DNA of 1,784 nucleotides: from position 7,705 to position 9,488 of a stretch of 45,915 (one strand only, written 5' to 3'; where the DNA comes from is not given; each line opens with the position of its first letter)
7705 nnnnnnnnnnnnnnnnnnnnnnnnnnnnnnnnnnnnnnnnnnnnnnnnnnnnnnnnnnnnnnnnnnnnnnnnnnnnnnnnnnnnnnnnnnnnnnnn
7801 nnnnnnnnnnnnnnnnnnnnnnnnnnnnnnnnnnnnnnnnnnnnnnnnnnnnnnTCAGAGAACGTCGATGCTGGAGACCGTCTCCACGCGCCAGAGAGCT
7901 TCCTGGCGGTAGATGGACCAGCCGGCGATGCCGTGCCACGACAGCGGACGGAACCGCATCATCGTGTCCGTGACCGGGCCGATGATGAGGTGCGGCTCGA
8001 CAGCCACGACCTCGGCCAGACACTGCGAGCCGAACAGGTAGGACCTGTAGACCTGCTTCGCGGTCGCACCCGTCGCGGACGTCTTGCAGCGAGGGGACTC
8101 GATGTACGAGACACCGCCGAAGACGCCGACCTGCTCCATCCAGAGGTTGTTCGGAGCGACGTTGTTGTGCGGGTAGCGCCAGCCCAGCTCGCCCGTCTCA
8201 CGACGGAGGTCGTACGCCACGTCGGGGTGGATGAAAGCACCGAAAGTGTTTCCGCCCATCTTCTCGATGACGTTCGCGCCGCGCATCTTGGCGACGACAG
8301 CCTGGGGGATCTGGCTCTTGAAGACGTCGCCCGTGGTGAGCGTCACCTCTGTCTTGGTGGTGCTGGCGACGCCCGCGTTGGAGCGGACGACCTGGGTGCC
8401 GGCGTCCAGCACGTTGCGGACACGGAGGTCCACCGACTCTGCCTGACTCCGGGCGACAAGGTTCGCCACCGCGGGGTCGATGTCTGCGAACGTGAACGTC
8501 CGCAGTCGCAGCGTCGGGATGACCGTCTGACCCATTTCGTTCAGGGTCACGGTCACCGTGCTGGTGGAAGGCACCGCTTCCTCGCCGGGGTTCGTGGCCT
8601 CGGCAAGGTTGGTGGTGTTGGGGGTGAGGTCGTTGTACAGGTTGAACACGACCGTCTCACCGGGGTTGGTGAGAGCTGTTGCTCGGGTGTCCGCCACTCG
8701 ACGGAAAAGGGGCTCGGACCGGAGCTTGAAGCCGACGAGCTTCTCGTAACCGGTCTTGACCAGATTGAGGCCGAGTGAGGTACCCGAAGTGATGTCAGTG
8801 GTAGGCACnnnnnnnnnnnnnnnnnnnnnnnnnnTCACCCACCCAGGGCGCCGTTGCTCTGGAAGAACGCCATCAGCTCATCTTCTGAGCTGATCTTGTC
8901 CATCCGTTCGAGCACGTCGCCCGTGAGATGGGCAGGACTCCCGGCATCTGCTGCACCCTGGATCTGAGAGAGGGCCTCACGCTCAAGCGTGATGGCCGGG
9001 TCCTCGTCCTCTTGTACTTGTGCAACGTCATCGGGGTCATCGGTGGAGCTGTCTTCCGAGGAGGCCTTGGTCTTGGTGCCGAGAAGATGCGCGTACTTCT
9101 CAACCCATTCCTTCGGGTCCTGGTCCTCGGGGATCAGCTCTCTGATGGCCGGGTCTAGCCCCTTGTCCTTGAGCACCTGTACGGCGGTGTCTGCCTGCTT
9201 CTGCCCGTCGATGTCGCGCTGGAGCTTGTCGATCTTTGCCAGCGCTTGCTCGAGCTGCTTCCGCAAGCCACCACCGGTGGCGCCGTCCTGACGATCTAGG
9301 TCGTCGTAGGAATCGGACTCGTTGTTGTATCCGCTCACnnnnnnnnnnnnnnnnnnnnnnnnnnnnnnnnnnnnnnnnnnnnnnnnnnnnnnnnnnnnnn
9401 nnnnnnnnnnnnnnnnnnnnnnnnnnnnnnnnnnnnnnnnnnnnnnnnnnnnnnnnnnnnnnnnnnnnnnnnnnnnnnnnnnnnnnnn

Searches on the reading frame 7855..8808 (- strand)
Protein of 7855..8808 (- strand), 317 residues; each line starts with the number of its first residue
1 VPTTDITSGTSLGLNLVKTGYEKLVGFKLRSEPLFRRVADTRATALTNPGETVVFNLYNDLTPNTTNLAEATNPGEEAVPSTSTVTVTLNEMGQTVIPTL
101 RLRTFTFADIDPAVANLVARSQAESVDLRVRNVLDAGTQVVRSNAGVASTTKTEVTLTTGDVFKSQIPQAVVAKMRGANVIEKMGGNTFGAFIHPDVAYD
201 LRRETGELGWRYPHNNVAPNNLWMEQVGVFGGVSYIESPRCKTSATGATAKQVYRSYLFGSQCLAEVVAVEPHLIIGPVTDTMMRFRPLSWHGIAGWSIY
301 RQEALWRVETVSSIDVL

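Call 12: search_protein_families(library=phrogs, proteins=[window:7855-8808:-], max_evalue=0.001)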
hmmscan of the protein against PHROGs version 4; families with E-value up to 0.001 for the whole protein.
window:7855-8808:- (317 aa): 1 family
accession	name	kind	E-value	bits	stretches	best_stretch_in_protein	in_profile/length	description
phrog_1357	-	head and packaging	7.3e-54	184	1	7-314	23-348/356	major head protein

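Call 13: search_protein_families(library=pfam, proteins=[window:7855-8808:-], max_evalue=0.01)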
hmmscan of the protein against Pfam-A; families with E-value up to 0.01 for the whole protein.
window:7855-8808:- (317 aa): 1 family
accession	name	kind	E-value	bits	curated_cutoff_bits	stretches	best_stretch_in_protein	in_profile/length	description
PF13252.12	Phage_capsid_3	-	9.2e-09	35.1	23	1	44-267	43-313/376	Phage capsid protein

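Call 18: find_related_loci(query=window:7855-8808:-, collection=viral_contigs, flank=3000)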
Query window:7855-8808:- (317 aa) in viral_contigs; peptide patterns used: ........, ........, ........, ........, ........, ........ (x = any residue, [..] = any of these).
11 stretches matched a pattern; 7 encode a relative of the query (tblastn E <= 1e-3); 7 distinct loci.
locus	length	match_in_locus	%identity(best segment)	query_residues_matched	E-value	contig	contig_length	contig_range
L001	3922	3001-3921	91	4-310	0e+0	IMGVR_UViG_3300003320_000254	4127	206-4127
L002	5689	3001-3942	85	4-317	0e+0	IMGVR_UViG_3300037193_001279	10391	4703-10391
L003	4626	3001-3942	84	4-317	0e+0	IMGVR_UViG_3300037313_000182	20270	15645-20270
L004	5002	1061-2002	84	4-317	0e+0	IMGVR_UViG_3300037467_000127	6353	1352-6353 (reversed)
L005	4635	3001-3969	74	4-314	2e-162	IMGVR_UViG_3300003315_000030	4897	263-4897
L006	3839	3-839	81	39-317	3e-153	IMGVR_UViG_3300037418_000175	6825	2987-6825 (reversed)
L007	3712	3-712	89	49-317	3e-123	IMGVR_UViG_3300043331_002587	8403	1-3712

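Call 31: find_encoding_contigs(protein=window:7855-8808:-, flank=3000, max_places=10)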
Protein window:7855-8808:- (317 aa): 1 contig read that carries it; 1 place shown.
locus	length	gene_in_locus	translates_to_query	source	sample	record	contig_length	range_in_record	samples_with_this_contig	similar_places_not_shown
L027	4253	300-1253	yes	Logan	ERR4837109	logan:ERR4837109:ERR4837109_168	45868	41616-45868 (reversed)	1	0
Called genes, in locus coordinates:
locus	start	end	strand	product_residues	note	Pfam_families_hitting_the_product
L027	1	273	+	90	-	?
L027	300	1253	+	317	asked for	PF13252:Phage_capsid_3 (weak)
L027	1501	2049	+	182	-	-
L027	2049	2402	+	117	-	-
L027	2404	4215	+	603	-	-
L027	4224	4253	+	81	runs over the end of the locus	-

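Call 33: find_homologous_proteins(query=window:7855-8808:-, max_evalue=1e-40)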
Query window:7855-8808:- (317 aa): 1067 proteins with E <= 1e-40 among 3888 candidates; the best 120 are listed.
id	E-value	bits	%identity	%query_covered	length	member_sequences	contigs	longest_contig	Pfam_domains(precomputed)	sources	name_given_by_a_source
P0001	3.6e-207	705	100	100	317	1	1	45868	PF13252.13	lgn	-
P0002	9.9e-207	703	100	100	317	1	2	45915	PF13252.13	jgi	-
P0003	1.0e-188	644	92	99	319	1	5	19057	PF25209.3,PF13252.13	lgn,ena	-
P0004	3.2e-188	642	91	99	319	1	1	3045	PF25209.3,PF13252.13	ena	-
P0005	1.1e-187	641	91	99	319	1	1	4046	PF25209.3,PF13252.13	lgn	-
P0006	4.3e-187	639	90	99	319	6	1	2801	PF13252.13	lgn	-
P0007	3.7e-186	636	90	99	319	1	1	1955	PF25209.3,PF13252.13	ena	-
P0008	4.0e-186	636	90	99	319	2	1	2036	PF25209.3,PF13252.13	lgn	-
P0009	1.2e-184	631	89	99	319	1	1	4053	PF25209.3,PF13252.13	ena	-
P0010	1.9e-184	630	89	99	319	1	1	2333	PF13252.13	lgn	-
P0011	3.3e-184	629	89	98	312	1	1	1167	PF25209.3,PF13252.13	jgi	jgi:N4-gp56 family major capsid protein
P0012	1.1e-183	628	89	99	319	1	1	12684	PF13252.13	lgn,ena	-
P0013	2.3e-183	627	88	99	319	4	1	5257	PF13252.13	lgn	-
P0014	3.7e-181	619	87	99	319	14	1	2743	PF13252.13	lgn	-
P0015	9.0e-180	615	87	99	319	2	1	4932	PF13252.13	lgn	-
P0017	7.1e-178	608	86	99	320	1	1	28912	PF13252.13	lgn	-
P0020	2.8e-175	600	84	99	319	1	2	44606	PF13252.13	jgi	jgi:N4-gp56 family major capsid protein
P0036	4.7e-169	580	82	99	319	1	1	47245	PF25209.3,PF13252.13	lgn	-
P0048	1.4e-166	571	81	99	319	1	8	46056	PF13252.13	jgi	jgi:N4-gp56 family major capsid protein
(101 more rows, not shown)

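Call 34: find_encoding_contigs(protein=P0003, flank=2000, max_places=6)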
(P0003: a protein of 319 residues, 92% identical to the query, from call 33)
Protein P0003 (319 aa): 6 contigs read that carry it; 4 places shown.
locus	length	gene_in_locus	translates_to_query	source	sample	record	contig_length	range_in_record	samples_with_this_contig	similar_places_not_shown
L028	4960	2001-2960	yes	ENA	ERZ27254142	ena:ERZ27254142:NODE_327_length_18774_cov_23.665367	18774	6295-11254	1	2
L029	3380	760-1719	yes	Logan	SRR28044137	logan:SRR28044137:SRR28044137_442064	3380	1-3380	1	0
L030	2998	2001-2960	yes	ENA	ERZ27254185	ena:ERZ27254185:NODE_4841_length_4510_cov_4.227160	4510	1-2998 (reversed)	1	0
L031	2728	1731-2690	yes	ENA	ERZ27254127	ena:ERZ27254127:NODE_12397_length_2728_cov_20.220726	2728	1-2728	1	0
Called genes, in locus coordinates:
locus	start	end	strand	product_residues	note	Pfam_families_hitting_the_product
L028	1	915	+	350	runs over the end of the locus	-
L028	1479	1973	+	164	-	-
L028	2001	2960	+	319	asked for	PF13252:Phage_capsid_3, PF25209:Phage_capsid_4 (weak)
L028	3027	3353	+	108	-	-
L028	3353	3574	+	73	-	-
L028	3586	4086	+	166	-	-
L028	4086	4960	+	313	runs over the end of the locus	-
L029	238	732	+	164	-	-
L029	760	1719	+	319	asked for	PF13252:Phage_capsid_3, PF25209:Phage_capsid_4 (weak)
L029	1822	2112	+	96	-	-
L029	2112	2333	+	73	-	-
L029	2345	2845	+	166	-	-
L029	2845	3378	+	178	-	?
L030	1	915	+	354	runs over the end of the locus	-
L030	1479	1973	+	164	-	-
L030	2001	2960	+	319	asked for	PF13252:Phage_capsid_3, PF25209:Phage_capsid_4 (weak)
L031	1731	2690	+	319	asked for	PF13252:Phage_capsid_3, PF25209:Phage_capsid_4 (weak)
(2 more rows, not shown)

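Call 35: find_encoding_contigs(protein=P0012, flank=2000, max_places=4)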
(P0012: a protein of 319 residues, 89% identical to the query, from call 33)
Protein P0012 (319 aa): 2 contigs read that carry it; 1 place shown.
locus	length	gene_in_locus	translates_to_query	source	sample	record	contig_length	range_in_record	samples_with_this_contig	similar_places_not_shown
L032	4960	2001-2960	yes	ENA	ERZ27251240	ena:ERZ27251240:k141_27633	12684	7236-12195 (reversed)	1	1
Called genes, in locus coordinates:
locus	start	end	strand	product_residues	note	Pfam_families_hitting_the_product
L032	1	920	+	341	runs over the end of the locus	-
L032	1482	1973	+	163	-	-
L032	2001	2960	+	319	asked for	PF13252:Phage_capsid_3 (weak)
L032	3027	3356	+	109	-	-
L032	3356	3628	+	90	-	-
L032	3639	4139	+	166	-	-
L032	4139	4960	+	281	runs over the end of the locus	PF13229:Beta_helix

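Call 36: find_encoding_contigs(protein=P0017, flank=2000, max_places=4)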
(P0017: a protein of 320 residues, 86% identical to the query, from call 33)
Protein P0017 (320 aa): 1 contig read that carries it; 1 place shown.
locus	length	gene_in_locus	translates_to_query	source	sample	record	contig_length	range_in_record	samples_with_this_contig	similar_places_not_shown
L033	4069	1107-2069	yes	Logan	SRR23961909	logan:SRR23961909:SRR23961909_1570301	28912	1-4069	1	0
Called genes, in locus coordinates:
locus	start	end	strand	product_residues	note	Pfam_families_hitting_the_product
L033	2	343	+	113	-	?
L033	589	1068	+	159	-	-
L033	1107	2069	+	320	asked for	PF13252:Phage_capsid_3 (weak)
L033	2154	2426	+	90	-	PF10779:XhlA (weak)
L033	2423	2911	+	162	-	-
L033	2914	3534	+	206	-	-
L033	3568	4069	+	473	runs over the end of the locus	-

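Call 82: find_encoding_contigs(protein=P0020, flank=10000, max_places=2)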
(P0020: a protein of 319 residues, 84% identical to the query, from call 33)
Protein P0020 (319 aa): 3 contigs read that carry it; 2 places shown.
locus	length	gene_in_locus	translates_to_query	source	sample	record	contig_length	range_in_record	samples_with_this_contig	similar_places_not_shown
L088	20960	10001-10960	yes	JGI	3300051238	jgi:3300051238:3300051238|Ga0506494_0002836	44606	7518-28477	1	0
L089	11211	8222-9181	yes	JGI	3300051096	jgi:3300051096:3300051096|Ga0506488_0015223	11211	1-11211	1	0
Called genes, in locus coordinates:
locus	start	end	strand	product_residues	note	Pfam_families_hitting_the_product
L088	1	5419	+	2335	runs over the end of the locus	-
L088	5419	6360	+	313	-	-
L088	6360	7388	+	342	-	PF00877:NLPC_P60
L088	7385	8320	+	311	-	-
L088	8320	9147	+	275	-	-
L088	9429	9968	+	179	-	-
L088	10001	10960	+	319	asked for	PF13252:Phage_capsid_3 (faint)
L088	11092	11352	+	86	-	-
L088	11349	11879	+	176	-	PF03009:GDPD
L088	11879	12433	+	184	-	PF01510:Amidase_2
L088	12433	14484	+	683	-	PF00657:Lipase_GDSL, PF13472:Lipase_GDSL_2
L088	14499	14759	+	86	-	-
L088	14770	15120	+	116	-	-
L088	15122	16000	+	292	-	-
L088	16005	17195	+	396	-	-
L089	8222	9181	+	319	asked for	PF13252:Phage_capsid_3 (faint)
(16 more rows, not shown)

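Call 83: find_encoding_contigs(protein=P0036, flank=10000, max_places=2)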
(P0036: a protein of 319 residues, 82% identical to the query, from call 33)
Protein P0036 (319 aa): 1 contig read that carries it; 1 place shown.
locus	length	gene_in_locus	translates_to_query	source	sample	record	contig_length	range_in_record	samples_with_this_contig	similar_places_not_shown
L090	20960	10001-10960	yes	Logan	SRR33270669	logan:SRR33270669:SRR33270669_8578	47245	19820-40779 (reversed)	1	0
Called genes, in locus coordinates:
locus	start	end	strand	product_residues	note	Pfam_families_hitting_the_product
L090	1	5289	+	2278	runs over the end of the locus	-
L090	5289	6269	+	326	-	-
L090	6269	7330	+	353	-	PF00877:NLPC_P60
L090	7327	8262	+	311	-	-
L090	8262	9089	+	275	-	-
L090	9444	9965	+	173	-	-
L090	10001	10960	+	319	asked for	PF13252:Phage_capsid_3 (weak), PF25209:Phage_capsid_4 (weak)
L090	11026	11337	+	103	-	-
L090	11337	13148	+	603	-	-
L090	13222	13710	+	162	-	PF03009:GDPD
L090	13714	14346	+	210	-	PF01183:Glyco_hydro_25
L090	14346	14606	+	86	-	-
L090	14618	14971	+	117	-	-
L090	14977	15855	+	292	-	PF24175:SU10_adaptor (weak)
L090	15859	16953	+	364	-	-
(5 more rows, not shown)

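Call 84: find_encoding_contigs(protein=P0048, flank=10000, max_places=3)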
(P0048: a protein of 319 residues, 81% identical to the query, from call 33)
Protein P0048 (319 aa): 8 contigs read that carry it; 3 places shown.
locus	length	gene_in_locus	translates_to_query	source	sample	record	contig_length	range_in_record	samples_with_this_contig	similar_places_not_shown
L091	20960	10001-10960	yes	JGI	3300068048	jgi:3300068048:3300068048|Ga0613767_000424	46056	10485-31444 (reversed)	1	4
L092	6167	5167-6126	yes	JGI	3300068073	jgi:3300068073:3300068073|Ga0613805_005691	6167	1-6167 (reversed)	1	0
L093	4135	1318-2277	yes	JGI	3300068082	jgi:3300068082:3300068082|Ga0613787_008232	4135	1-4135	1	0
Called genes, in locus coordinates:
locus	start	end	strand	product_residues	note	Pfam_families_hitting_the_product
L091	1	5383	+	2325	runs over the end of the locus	-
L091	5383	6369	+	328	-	-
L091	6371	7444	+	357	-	PF00877:NLPC_P60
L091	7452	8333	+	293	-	-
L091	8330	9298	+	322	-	-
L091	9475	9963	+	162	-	-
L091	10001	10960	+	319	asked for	PF13252:Phage_capsid_3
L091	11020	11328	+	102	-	-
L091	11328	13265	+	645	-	PF12708:Pect-lyase_RHGA_epim (weak)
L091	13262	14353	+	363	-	PF21722:Gly_rich_2, PF00041:fn3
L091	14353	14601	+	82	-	-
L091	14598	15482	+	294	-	-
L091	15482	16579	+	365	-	-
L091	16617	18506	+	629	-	-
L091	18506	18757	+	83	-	-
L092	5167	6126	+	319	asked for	PF13252:Phage_capsid_3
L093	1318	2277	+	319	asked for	PF13252:Phage_capsid_3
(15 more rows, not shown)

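Call 86: search_dna_similar(query=window:7855-8808:-, collection=phages, mode=protein, max_rows=15)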
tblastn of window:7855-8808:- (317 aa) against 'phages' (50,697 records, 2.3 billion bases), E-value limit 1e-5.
Records with a match: 71; places in all: 71; records where one place covers at least 80% of the query: 68.
Best place of each record, by identity: <60% 71.
By first word of the organism name: Streptomyces 35; Bacillus 15; Bacteriophage 10; Vibrio 9; Caudovirales 2.
By host as written in the record: - 17; Streptomyces griseus ATCC 10137 10; Streptomyces scabiei RL-34 7; Streptomyces lividans JI 1326 6; Bacillus megaterium 6; Bacillus megaterium Km 5; Streptomyces viridochromogenes DSM40736 4; Vibrio crassostreae 4; and 7 more.
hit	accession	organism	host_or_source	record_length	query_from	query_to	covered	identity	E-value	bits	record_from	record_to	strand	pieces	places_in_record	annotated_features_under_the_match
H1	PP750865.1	Streptomyces phage Abafar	Streptomyces albidoflavus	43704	8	315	97%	43.5%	1e-73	252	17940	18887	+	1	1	major head protein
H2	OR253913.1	Streptomyces phage Dennebes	Streptomyces mirabilis NRRL B-2400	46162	8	316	97%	43.3%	5e-76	258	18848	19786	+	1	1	37: major capsid protein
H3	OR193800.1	Streptomyces phage Kumquat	Streptomyces lividans JI 1326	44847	8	314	97%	43.3%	4e-76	259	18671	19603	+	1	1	36: major capsid protein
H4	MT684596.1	Streptomyces phage Zeigle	Streptomyces viridochromogenes DSM40736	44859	8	314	97%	43.3%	4e-76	259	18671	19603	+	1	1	36: major capsid protein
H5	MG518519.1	Streptomyces phage Manuel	Streptomyces lividans JI 1326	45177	8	314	97%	43.1%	7e-77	261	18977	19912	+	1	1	major capsid protein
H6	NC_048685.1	Streptomyces phage Manuel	Streptomyces lividans JI 1326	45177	8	314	97%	43.1%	7e-77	261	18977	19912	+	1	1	major head protein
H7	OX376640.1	Caudovirales sp. ct2KA10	-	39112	9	317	96%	43.5%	6e-47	260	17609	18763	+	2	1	record has no annotation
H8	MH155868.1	Streptomyces phage FlowerPower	Streptomyces scabiei RL-34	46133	8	316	97%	42.7%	5e-76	258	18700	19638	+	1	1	36: major capsid protein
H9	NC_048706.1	Streptomyces phage FlowerPower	Streptomyces scabiei RL-34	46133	8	316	97%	42.7%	5e-76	258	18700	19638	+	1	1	36: major head protein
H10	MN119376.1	Streptomyces phage Geostin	Streptomyces scabiei RL-34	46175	8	316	97%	42.7%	5e-76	258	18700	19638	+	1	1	31: major capsid protein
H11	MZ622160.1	Streptomyces phage RetrieverFever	Streptomyces scabiei RL-34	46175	8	316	97%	42.7%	5e-76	258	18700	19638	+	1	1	36: major capsid protein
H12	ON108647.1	Streptomyces phage Vorvolakos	Streptomyces scabiei RL-34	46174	8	316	97%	42.7%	5e-76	258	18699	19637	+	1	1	36: major capsid protein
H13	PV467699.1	Streptomyces phage Gremlin23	Streptomyces scabiei RL-34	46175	8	316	97%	42.7%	5e-76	258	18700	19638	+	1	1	36: major capsid protein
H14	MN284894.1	Streptomyces phage Fabian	Streptomyces scabiei RL-34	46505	8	316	97%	42.7%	5e-76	258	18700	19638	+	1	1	33: major capsid protein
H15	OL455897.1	Streptomyces phage Treat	Streptomyces griseus ATCC 10137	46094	8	315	97%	42.4%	3e-72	248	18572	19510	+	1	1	37: major capsid protein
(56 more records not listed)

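Call 87: get_annotated_region(hit=H6, flank=3500)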
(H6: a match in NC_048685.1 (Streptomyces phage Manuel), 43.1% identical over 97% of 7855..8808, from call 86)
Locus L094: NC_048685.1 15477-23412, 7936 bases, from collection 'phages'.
description: Streptomyces phage Manuel, complete genome.
organism: Streptomyces phage Manuel (NCBI taxid 2053812)
taxonomy: Viruses; Duplodnaviria; Heunggongvirae; Uroviricota; Caudoviricetes; Beephvirinae; Manuelvirus; Manuelvirus manuel
host: Streptomyces lividans JI 1326; source: soil; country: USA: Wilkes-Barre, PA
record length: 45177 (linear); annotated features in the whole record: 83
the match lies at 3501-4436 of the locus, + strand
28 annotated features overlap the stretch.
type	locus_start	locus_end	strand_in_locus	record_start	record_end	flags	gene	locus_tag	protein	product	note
CDS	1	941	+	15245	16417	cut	-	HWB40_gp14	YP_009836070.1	hypothetical protein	-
tRNA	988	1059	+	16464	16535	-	-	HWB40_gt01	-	tRNA-Pro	-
tRNA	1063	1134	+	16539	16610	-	-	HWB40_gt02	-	tRNA-Gly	-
tRNA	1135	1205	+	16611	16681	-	-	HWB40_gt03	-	tRNA-Met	-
tRNA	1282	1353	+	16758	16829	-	-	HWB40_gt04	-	tRNA-Gln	-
tRNA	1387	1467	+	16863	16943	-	-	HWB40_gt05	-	tRNA-Tyr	-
tRNA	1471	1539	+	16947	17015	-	-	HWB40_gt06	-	tRNA-Cys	-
tRNA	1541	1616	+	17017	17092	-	-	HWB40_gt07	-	tRNA-Ala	-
tRNA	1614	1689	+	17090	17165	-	-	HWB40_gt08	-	tRNA-Ile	-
tRNA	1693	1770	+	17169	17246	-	-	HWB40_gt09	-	tRNA-Asp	-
tRNA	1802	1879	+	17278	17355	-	-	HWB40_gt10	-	tRNA-Leu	-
tRNA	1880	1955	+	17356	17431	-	-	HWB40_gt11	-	tRNA-Glu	-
tRNA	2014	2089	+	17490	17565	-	-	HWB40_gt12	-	tRNA-Phe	-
tRNA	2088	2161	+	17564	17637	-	-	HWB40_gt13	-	tRNA-His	-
tRNA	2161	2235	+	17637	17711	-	-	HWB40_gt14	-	tRNA-Arg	-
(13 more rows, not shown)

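Call 92: find_related_loci(query=A2, collection=viral_contigs, flank=1500)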
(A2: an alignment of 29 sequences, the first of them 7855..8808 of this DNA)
Query A2 (317 aa) in viral_contigs; peptide patterns used: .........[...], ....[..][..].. (x = any residue, [..] = any of these).
58 stretches matched a pattern; 16 encode a relative of the query (tblastn E <= 1e-3); 16 distinct loci.
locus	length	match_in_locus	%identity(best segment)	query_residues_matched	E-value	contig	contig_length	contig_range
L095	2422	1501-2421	91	4-310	0e+0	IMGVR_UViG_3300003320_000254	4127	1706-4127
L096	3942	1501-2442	85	4-317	0e+0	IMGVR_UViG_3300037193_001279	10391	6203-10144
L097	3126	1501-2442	84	4-317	0e+0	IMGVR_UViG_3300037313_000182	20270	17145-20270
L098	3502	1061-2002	84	4-317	0e+0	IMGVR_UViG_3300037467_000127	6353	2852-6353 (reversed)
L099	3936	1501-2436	83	4-315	0e+0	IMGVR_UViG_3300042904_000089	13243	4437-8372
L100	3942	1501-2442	80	4-317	1e-176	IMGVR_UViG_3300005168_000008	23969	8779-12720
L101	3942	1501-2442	80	4-317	4e-177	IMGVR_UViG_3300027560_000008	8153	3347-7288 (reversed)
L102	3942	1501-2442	80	4-317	4e-172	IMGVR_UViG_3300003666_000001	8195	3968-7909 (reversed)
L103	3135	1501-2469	74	4-314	3e-163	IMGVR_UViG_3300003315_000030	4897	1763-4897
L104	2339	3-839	81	39-317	2e-156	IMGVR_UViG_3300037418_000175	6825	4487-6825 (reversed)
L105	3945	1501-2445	71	4-317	2e-150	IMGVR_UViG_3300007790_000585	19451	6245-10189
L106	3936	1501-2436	67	4-314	4e-138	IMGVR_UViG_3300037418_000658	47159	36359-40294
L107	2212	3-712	89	49-317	6e-123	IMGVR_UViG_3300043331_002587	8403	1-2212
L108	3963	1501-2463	43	8-313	8e-79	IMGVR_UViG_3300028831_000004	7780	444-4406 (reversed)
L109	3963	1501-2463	43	8-313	8e-79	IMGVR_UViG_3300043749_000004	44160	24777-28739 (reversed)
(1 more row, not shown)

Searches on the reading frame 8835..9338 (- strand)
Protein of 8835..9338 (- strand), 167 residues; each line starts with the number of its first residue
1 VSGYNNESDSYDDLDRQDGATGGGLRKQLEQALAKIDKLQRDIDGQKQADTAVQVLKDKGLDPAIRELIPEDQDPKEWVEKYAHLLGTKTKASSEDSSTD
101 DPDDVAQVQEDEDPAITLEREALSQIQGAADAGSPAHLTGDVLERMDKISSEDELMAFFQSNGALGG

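Call 12: search_protein_families(library=phrogs, proteins=[window:8835-9338:-], max_evalue=0.001)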
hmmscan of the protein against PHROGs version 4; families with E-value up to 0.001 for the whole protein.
window:8835-9338:- (167 aa): 1 family
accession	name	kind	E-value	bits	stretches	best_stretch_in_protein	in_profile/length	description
phrog_7813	-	unknown function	1.2e-09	39.6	1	6-162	6-149/151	-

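Call 13: search_protein_families(library=pfam, proteins=[window:8835-9338:-], max_evalue=0.01)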
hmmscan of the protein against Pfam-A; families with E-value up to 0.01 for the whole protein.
window:8835-9338:- (167 aa): 0 families
